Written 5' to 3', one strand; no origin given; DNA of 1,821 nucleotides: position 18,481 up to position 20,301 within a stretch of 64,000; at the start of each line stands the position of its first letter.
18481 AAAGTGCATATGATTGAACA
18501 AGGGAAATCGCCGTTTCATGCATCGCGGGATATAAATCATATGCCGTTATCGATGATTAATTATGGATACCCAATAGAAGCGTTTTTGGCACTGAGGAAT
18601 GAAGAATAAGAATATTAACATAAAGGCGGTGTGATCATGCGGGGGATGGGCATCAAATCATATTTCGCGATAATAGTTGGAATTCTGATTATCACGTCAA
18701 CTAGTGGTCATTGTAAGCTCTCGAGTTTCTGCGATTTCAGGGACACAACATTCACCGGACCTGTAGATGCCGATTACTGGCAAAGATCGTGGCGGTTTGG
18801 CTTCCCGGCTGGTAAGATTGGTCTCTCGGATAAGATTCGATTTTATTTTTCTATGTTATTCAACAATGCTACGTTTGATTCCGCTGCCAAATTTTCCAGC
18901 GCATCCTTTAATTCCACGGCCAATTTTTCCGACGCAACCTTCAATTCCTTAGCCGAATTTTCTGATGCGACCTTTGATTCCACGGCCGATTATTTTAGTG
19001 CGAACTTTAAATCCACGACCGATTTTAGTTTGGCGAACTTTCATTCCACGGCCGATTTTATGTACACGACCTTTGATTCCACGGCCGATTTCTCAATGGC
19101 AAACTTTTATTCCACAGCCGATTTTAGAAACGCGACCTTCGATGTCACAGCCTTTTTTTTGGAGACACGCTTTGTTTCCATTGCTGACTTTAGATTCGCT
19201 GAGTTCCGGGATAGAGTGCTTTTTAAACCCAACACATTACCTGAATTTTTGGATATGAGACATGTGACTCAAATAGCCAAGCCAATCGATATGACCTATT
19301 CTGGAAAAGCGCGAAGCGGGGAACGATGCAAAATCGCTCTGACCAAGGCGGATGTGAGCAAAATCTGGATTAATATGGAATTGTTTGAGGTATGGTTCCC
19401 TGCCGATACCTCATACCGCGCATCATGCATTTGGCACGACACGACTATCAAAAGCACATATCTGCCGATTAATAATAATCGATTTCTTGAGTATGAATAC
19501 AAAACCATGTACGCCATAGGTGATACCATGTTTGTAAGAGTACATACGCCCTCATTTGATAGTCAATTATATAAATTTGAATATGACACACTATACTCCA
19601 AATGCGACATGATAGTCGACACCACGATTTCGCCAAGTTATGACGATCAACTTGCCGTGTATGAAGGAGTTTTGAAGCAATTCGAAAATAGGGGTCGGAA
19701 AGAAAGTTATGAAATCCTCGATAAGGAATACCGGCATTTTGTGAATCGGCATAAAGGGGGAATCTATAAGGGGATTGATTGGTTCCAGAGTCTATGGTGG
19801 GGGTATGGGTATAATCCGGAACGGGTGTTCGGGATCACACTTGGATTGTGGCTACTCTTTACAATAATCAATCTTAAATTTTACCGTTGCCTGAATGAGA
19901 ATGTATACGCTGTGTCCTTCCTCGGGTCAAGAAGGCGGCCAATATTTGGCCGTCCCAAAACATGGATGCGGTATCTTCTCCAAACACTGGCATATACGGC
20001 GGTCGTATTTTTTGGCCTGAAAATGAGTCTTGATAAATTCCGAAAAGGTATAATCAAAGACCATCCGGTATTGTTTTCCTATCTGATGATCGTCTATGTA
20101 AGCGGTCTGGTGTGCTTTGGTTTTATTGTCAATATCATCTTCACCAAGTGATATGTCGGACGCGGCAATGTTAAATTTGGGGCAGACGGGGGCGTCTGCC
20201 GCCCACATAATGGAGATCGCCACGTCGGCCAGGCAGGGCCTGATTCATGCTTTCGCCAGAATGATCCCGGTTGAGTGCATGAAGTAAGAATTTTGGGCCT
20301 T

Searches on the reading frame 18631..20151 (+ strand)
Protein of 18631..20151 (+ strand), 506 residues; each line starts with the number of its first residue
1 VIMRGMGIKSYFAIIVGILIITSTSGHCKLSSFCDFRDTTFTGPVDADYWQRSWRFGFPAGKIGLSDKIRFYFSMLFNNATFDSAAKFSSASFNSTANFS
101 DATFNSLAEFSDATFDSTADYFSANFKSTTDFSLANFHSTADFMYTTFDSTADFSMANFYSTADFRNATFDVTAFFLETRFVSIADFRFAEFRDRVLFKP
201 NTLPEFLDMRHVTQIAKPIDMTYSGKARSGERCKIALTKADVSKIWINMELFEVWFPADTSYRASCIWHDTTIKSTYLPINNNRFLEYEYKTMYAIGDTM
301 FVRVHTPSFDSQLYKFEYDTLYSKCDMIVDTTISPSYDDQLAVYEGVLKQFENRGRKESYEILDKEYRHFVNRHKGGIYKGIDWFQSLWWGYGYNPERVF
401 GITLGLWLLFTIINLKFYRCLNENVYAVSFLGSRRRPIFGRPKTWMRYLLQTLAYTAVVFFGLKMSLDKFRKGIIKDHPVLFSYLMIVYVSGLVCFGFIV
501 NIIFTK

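Call 5: search_protein_families(library=pfam, proteins=[window:18631-20151:+])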
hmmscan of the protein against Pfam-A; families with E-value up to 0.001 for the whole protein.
window:18631-20151:+ (506 aa): 1 family
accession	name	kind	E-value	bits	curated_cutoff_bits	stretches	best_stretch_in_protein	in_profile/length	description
PF13576.12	Pentapeptide_3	-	1.9e-14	54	27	1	77-120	1-43/48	Pentapeptide repeats (9 copies)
